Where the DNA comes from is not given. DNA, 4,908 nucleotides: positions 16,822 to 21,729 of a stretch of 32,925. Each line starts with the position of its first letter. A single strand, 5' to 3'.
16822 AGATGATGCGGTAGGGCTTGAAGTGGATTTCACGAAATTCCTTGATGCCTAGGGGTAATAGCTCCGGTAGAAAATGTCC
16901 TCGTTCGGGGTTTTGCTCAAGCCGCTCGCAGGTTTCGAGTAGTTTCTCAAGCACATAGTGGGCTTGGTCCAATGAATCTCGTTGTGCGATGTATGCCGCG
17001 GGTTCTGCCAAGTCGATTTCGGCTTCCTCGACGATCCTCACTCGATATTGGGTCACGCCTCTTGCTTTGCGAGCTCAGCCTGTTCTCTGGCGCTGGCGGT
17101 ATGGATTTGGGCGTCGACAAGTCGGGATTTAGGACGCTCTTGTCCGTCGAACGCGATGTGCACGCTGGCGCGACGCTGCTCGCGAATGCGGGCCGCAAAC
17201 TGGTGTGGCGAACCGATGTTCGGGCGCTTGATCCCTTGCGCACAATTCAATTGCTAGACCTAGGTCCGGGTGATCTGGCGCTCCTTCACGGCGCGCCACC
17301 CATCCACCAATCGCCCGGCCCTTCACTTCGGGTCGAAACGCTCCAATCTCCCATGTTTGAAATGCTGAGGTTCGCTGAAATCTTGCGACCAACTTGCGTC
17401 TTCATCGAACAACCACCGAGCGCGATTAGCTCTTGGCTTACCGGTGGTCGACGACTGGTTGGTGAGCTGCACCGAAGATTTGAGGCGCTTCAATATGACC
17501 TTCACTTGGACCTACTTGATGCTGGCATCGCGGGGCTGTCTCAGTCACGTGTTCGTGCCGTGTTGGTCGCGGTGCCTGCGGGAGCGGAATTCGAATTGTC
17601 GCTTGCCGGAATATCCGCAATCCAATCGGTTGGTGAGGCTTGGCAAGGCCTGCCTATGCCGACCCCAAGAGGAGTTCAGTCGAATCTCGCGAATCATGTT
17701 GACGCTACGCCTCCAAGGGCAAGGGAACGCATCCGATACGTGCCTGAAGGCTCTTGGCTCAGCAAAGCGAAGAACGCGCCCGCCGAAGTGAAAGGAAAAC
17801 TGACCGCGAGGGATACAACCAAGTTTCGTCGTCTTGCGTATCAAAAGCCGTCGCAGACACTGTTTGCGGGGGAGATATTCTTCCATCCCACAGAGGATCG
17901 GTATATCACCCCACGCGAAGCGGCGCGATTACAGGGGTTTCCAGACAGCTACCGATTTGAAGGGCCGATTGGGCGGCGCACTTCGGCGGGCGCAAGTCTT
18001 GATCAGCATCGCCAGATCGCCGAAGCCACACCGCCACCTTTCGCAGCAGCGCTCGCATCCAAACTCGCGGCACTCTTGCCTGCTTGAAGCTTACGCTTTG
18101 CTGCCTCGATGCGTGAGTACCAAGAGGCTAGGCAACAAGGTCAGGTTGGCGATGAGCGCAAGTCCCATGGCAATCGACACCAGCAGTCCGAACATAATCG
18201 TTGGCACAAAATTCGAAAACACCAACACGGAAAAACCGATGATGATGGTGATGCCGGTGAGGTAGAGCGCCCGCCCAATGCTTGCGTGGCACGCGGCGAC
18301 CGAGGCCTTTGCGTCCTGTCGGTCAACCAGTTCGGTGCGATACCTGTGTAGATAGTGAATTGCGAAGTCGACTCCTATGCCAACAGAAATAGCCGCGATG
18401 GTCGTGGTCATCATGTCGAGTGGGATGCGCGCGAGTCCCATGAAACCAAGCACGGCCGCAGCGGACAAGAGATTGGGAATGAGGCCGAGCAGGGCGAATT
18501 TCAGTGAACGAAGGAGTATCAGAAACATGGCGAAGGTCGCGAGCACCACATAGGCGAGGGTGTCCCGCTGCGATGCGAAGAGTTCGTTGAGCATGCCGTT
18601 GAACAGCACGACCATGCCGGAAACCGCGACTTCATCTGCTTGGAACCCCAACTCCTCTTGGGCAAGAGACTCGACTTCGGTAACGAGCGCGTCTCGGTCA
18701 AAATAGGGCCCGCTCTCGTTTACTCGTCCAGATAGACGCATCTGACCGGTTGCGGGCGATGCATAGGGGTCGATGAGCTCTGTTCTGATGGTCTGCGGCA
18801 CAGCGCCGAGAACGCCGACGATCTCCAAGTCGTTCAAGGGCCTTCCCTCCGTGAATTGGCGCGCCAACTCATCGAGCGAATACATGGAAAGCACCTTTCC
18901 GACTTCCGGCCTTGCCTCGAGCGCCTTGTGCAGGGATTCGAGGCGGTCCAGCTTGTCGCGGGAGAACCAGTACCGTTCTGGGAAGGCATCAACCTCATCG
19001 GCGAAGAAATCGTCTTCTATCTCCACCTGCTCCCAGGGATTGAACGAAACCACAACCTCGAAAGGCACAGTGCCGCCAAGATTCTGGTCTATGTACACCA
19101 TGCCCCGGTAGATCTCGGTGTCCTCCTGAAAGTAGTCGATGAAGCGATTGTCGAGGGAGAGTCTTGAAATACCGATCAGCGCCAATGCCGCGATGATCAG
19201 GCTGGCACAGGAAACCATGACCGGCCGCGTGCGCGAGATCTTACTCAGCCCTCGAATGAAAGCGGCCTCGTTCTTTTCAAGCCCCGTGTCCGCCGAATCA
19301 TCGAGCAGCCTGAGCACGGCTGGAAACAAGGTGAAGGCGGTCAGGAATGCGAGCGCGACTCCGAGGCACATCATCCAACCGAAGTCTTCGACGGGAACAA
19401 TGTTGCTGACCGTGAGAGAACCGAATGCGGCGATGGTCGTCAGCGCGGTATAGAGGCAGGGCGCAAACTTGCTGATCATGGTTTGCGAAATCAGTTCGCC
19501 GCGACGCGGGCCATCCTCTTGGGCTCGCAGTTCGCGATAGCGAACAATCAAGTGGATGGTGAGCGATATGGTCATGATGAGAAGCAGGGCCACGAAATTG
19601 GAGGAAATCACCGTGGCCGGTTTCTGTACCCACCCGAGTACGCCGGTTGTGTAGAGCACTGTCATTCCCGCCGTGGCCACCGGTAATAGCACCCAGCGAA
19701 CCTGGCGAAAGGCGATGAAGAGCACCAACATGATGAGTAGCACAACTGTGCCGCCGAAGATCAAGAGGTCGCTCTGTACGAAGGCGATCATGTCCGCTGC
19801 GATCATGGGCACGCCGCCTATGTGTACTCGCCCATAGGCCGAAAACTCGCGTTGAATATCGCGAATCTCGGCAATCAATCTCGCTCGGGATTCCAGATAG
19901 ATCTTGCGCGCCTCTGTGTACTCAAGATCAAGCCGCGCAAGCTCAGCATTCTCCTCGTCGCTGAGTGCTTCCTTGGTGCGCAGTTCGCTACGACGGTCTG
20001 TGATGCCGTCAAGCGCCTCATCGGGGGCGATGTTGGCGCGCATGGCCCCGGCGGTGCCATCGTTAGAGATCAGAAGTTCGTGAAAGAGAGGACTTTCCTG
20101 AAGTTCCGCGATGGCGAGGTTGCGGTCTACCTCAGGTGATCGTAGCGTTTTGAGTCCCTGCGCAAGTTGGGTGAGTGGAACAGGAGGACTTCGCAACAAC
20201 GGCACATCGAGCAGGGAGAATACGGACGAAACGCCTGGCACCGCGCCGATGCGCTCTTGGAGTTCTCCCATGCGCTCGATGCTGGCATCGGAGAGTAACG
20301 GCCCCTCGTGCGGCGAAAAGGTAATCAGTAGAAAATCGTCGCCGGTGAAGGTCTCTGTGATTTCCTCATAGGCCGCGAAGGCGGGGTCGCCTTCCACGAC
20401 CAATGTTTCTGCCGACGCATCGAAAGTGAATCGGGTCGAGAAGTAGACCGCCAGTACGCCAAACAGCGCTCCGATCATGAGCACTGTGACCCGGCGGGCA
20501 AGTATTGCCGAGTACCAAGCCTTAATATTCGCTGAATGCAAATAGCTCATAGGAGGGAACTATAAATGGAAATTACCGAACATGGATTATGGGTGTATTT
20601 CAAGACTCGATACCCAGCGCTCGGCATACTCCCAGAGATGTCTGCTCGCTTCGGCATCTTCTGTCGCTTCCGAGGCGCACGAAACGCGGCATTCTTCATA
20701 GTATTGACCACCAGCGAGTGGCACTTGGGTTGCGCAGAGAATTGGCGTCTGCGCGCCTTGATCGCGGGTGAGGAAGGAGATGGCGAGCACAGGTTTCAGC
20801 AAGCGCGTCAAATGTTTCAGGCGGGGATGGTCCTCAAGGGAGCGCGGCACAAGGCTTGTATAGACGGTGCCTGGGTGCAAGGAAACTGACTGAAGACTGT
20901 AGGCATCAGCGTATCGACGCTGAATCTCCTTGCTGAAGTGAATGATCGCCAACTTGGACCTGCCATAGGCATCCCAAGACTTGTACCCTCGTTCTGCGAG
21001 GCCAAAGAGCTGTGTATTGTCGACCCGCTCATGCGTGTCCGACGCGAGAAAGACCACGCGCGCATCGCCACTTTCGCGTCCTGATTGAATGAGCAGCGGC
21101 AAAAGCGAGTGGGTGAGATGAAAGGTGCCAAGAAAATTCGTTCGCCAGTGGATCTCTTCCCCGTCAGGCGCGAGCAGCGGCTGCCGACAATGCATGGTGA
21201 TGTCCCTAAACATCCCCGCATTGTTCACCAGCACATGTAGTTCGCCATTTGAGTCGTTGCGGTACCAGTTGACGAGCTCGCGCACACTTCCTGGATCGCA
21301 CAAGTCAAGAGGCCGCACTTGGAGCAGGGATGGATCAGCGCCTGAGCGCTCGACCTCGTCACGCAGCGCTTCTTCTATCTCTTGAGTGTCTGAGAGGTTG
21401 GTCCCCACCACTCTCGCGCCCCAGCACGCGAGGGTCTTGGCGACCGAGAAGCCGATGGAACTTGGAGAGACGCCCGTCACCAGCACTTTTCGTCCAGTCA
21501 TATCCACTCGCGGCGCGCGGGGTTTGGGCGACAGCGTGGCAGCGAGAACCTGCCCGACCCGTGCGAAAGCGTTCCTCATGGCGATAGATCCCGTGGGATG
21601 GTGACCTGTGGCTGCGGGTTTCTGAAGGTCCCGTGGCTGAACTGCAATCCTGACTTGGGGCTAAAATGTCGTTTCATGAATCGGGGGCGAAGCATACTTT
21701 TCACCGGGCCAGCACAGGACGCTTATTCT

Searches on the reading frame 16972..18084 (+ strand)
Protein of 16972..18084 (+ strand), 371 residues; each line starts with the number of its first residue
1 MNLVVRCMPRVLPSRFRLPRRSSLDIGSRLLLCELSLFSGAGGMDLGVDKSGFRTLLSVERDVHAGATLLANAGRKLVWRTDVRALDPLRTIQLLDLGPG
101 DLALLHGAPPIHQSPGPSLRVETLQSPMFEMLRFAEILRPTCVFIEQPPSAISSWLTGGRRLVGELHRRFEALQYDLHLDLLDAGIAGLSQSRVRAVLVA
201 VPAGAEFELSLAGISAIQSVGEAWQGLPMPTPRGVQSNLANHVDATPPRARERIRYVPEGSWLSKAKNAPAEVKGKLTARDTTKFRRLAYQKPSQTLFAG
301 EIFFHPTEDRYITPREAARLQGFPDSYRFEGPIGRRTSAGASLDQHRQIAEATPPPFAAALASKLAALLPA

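Call 83: search_protein_families(library=pfam, proteins=[window:16972-18084:+], max_evalue=0.0001)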
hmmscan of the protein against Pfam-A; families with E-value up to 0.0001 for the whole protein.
window:16972-18084:+ (371 aa): 1 family
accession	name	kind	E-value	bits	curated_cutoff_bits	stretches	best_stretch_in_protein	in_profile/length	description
PF00145.23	DNA_methylase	-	3.6e-22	79.6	22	1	35-365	4-322/324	C-5 cytosine-specific DNA methylase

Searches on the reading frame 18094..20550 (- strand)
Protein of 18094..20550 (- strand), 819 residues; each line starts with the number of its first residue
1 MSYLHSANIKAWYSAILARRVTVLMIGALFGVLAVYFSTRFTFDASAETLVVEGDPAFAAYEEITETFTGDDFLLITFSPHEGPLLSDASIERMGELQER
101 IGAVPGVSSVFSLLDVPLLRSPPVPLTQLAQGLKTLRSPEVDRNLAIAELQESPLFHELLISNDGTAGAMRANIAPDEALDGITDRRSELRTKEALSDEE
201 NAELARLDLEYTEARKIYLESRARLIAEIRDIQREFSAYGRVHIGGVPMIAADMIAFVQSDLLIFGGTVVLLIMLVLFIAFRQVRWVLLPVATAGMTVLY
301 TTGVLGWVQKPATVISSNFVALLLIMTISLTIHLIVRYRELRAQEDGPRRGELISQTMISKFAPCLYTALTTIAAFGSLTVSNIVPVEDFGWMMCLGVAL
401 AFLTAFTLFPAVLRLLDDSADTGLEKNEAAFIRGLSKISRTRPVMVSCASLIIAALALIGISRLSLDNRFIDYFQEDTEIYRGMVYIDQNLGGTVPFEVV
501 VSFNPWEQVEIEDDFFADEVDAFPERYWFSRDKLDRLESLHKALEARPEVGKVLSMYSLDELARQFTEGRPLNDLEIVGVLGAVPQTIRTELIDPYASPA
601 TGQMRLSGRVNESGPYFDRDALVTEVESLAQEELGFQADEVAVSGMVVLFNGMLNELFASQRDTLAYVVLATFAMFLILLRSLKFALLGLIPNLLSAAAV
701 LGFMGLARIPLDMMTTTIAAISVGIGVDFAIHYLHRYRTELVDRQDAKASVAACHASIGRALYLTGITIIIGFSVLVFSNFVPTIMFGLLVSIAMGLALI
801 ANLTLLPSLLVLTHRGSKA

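Call 83: search_protein_families(library=pfam, proteins=[window:18094-20550:-], max_evalue=0.0001)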
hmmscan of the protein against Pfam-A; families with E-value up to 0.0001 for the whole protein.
window:18094-20550:- (819 aa): 3 families
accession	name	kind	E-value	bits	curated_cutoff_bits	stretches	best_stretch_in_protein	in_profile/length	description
PF03176.21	MMPL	-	1.6e-38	132.9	20.5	2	191-419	76-305/333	MMPL family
PF12349.14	Sterol-sensing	-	1.2e-06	29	22.3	1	289-415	11-135/153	Sterol-sensing domain of SREBP cleavage-activation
PF02460.24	Patched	-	5.2e-06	26.7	23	0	682-811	27-155/156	Patched SSD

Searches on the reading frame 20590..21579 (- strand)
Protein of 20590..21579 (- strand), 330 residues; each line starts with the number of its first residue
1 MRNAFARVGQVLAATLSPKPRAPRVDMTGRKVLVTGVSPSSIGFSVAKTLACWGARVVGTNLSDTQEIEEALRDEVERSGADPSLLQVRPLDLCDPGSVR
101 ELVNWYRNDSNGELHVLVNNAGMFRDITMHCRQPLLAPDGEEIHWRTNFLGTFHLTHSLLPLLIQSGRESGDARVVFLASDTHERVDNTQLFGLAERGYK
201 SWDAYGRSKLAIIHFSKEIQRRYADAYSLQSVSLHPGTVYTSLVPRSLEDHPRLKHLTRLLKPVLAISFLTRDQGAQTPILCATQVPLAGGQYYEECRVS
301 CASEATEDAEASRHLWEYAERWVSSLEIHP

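Call 83: search_protein_families(library=pfam, proteins=[window:20590-21579:-], max_evalue=0.0001)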
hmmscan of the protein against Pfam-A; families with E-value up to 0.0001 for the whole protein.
window:20590-21579:- (330 aa): 2 families
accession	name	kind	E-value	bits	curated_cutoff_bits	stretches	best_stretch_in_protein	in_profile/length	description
PF00106.31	adh_short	-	2.4e-18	66.8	26.6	1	31-247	2-190/195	short chain dehydrogenase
PF13561.12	adh_short_C2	-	1e-14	55.2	27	1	37-244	2-181/236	Enoyl-(Acyl carrier protein) reductase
